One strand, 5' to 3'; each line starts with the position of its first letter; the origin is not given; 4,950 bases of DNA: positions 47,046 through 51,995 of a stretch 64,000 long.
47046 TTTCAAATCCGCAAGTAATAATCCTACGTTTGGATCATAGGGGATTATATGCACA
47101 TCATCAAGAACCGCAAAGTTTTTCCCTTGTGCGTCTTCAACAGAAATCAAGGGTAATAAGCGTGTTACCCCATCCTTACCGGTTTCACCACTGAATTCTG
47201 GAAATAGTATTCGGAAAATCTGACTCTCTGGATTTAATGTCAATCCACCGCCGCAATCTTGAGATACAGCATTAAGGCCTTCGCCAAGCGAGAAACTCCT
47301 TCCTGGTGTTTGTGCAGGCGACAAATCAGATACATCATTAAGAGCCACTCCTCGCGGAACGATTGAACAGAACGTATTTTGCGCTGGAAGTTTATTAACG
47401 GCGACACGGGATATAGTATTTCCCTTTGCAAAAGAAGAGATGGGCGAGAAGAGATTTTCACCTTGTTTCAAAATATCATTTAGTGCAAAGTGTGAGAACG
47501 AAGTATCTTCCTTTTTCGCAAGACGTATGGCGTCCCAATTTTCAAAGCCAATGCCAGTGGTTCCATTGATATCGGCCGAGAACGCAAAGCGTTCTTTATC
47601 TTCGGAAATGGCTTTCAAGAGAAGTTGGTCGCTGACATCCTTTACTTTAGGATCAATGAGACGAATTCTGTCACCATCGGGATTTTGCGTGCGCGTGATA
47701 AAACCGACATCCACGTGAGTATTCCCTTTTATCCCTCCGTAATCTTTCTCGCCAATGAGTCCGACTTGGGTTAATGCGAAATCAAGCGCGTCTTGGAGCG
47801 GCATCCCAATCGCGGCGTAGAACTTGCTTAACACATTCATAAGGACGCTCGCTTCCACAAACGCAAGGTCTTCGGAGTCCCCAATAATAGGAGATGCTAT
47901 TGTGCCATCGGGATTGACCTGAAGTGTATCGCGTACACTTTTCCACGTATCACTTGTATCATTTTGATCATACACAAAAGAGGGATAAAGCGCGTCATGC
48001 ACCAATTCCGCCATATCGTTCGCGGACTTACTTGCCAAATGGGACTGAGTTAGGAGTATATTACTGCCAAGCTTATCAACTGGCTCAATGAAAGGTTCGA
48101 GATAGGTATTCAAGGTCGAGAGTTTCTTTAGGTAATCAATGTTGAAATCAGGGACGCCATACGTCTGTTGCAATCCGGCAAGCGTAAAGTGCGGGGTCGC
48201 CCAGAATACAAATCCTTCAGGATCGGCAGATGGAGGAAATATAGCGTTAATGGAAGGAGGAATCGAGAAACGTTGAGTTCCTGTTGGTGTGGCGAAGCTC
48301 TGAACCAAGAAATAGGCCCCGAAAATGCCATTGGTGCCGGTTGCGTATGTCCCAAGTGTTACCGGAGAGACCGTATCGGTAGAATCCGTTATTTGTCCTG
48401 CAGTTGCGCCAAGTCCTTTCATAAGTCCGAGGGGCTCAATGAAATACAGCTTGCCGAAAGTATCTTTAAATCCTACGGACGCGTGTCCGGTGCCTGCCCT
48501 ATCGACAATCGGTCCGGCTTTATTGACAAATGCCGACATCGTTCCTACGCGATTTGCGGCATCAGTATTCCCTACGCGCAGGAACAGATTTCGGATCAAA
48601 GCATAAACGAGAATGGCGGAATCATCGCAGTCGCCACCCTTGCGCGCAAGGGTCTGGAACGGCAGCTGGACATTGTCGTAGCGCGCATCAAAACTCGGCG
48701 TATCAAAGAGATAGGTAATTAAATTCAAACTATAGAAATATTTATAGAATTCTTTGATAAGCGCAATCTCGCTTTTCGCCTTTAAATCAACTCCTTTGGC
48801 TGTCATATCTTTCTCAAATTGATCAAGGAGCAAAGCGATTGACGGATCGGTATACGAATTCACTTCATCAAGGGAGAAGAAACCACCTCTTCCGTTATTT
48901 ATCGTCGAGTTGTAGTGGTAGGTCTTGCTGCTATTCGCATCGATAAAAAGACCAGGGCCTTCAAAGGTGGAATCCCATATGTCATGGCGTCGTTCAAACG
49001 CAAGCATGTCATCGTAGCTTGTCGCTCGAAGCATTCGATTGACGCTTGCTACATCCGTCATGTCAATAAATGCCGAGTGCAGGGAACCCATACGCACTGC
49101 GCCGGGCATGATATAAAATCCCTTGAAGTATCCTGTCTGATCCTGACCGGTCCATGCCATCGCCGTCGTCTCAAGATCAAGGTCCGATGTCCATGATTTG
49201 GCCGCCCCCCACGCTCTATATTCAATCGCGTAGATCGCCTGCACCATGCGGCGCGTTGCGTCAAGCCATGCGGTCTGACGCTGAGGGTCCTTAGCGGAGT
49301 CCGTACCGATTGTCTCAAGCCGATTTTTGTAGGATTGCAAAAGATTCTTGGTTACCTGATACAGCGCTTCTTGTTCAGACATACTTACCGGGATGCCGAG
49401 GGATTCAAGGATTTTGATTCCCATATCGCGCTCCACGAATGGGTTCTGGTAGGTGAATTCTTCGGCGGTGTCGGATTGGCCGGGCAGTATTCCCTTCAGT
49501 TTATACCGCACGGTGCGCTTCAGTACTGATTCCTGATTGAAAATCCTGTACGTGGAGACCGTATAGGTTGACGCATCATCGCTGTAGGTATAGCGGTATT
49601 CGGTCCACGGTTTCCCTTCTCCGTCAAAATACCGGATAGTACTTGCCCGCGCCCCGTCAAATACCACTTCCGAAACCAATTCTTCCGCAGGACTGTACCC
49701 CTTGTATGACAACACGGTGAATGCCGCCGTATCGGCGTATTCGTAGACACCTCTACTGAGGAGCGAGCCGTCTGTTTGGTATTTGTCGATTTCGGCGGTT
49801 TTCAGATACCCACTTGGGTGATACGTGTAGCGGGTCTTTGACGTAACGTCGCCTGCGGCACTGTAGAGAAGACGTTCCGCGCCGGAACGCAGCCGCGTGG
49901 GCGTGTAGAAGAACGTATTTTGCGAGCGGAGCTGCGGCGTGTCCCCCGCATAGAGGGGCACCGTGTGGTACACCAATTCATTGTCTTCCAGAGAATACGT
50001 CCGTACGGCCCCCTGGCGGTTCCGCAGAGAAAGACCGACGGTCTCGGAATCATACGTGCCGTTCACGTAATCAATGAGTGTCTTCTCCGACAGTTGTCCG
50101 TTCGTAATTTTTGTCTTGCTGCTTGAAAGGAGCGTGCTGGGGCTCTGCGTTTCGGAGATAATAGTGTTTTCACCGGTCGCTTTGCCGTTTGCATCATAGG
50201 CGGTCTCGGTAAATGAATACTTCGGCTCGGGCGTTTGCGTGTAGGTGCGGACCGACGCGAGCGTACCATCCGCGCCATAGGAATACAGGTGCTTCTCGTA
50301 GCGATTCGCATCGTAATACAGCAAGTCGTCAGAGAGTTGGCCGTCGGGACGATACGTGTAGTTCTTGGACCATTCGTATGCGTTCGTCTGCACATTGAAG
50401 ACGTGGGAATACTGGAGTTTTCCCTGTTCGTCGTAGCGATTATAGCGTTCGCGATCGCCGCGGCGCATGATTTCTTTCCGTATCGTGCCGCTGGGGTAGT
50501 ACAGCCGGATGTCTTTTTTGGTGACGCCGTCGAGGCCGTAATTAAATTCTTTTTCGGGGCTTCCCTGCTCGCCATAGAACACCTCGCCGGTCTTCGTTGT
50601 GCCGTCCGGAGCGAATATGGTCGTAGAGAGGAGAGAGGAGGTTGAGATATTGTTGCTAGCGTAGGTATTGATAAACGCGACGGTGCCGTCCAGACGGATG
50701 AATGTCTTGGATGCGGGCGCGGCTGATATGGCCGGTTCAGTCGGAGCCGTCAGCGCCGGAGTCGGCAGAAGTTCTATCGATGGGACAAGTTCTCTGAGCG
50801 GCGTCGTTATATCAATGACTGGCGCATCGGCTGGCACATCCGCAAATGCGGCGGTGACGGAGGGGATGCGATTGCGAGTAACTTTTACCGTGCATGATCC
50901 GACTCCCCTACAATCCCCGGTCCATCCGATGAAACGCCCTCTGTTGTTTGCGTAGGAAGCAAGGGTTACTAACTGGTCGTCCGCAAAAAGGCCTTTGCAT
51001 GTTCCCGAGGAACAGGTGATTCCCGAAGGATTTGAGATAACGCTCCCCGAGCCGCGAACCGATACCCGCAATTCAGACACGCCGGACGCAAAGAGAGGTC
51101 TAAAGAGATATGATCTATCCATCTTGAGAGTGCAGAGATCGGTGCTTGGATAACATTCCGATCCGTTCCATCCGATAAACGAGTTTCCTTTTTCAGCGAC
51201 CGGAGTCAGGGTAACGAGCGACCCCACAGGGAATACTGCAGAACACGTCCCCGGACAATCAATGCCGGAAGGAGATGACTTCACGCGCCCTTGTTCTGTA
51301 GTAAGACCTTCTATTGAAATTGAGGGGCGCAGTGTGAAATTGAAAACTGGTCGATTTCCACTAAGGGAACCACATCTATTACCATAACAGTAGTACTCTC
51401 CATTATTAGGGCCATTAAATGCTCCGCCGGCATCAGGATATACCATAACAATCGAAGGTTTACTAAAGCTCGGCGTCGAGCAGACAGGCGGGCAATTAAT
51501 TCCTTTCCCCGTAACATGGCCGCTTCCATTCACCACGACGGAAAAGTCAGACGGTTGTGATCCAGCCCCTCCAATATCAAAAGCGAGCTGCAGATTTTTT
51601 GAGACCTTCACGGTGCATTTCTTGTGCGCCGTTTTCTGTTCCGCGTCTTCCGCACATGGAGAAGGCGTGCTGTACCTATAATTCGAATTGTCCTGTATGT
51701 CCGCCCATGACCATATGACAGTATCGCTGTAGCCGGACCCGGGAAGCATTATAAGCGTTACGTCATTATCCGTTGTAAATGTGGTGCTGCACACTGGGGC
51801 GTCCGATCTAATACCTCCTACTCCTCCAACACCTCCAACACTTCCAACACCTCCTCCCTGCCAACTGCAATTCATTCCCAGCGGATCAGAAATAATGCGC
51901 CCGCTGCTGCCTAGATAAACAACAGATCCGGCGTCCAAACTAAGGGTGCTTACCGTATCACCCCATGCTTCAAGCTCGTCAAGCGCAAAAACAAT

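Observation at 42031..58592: Operon-like block: 4691-aa secreted giant protein, small membrane protein, Cys-rich HEXXH metalloprotease and lipoprotein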

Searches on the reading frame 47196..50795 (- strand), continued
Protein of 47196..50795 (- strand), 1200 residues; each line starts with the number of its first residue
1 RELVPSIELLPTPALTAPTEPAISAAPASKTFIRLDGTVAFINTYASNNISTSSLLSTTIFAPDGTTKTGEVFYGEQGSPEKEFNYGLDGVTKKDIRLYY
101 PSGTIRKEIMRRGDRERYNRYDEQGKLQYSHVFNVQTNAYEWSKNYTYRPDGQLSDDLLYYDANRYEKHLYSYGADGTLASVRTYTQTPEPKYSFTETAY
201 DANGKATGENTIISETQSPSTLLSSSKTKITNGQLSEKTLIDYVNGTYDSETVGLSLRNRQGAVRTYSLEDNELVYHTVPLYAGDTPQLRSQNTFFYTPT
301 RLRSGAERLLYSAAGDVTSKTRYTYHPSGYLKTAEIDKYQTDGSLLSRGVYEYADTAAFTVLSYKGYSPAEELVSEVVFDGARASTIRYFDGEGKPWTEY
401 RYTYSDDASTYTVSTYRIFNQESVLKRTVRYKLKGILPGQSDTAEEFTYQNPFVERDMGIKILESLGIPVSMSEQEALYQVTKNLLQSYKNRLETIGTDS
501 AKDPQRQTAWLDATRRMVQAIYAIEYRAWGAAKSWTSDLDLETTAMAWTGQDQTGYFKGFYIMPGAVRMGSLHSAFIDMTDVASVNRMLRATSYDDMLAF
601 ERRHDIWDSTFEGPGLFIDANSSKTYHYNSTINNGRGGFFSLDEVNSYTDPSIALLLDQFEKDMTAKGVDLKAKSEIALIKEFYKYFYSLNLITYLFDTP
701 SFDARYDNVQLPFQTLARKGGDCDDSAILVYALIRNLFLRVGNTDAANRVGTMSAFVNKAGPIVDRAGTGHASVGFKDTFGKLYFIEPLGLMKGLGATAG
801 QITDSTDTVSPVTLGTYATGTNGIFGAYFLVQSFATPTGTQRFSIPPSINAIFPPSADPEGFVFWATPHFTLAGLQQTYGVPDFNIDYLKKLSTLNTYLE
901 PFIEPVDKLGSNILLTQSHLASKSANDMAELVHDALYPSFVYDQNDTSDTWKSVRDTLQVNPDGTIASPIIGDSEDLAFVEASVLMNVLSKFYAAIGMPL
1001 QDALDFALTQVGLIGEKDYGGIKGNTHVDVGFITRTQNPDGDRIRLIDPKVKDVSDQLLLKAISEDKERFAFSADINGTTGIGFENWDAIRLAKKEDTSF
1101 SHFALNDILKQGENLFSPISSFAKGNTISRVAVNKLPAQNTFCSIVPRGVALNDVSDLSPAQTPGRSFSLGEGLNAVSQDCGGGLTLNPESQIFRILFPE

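Call 102: search_solved_structures(query=A2, max_evalue=10, show_alignments=5)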
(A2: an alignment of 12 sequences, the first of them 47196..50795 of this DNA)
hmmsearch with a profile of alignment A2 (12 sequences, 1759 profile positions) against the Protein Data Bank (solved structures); distinct sequences matched with E-value up to 10: 6.
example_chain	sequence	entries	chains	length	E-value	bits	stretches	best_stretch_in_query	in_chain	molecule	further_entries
5hon_A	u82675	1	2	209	0.00024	22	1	102-240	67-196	Extracellular arabinanase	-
4qvs_A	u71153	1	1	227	0.011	16.6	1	92-222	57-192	S-layer domain-containing protein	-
4u65_E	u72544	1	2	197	0.13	13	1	950-986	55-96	Putative cystine protease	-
6gsh_A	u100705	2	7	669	0.3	11.8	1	794-857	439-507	VP1 | Capsid protein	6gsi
4fgo_A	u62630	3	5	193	0.68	10.6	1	962-983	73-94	Periplasmic protein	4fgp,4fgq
2oer_A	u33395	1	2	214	1.5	9.5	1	1389-1504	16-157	Probable transcriptional regulator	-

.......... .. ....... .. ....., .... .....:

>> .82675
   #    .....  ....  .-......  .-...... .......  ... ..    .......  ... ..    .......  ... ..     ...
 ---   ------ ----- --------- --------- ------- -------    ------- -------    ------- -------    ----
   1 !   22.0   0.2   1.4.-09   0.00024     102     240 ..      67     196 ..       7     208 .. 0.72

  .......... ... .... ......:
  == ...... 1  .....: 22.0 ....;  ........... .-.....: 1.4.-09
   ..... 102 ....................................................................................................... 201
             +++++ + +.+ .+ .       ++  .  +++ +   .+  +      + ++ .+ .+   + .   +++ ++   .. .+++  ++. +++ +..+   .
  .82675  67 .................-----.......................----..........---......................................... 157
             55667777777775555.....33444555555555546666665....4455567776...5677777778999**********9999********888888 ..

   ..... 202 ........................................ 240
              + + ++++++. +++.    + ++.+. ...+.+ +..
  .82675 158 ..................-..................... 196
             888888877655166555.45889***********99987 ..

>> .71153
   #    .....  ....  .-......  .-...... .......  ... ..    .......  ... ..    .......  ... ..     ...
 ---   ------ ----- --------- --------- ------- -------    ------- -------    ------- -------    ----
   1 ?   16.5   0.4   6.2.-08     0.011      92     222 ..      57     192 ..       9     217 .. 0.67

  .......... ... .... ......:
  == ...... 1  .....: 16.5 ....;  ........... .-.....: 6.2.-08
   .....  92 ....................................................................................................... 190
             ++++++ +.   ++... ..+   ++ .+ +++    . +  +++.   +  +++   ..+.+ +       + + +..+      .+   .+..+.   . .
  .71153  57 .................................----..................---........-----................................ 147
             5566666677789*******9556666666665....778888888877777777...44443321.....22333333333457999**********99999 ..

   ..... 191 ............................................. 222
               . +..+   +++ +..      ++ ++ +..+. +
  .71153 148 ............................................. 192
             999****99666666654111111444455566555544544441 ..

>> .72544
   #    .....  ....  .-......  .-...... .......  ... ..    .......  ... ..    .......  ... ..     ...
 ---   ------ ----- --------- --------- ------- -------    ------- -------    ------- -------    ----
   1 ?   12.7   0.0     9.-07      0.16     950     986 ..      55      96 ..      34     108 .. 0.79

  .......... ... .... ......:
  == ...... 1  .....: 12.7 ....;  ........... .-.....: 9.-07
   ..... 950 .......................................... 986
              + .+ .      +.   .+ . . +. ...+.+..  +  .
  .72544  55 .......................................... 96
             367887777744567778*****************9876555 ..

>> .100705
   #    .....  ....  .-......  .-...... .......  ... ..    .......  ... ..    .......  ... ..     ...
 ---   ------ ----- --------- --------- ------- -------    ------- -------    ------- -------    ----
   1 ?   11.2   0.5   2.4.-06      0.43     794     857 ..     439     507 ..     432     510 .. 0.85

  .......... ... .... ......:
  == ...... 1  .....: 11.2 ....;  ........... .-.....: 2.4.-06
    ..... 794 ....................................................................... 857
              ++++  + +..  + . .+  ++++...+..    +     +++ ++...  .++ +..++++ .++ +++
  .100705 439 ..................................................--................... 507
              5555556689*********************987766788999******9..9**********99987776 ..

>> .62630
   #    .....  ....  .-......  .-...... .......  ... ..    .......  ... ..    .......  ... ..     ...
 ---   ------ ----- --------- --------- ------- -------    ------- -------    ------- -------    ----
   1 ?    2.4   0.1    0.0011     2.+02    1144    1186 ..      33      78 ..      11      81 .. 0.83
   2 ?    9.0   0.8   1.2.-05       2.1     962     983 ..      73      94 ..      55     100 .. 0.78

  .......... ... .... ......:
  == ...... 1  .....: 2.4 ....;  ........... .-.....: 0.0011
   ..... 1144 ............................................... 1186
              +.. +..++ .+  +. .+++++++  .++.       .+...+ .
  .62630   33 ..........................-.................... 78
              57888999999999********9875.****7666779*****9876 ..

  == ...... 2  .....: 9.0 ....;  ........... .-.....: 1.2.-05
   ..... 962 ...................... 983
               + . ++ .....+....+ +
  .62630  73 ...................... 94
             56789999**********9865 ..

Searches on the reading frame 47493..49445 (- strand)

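Call 15: search_protein_families(library=ncbifam, proteins=[window:47493-49445:-], max_evalue=1)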
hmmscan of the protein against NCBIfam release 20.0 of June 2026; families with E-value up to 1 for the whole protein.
window:47493-49445:- (651 aa): 0 families

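Call 16: search_protein_families(library=pfam, proteins=[window:47493-49445:-], max_evalue=5)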
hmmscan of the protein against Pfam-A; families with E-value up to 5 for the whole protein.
window:47493-49445:- (651 aa): 1 family
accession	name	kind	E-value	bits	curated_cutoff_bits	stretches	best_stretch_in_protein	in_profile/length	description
PF01841.26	Transglut_core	-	0.18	12.6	23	1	225-287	13-68/108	Transglutaminase-like superfamily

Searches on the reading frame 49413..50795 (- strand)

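Call 15: search_protein_families(library=ncbifam, proteins=[window:49413-50795:-], max_evalue=1)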
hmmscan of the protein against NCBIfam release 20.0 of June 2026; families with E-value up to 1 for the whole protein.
window:49413-50795:- (461 aa): 0 families

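Call 16: search_protein_families(library=pfam, proteins=[window:49413-50795:-], max_evalue=5)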
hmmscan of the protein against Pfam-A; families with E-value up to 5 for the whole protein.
window:49413-50795:- (461 aa): 4 families
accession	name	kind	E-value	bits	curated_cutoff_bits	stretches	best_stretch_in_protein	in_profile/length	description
PF19653.4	DUF6156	-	1.8e-05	25.2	27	1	288-342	28-82/96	Family of unknown function (DUF6156)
PF17455.7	LtuB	-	0.012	16.5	25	1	429-458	40-69/79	Late transcription unit B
PF20405.4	DUF6695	-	0.03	15.1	25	1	117-147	25-55/79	DUF6695 C-terminal domain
PF11178.13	DUF2963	-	0.17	11.7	22.6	1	35-67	3-33/52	Protein of unknown function (DUF2963)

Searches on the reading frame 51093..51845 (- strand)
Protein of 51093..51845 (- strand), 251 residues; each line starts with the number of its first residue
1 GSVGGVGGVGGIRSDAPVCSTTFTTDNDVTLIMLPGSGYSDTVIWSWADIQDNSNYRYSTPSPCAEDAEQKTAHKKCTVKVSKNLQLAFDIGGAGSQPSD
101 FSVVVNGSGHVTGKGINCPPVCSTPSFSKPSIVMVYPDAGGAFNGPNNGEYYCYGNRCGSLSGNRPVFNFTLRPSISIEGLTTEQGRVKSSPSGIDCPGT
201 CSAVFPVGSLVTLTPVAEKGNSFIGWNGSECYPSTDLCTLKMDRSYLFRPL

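Call 10: search_protein_families(library=pfam, proteins=[window:51093-51845:-], max_evalue=1)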
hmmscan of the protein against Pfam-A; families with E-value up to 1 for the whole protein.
window:51093-51845:- (251 aa): 1 family
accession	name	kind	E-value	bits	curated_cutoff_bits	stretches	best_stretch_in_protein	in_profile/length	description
PF18998.6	Flg_new_2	-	0.19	12.1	23.6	1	205-234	19-51/73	Divergent InlB B-repeat domain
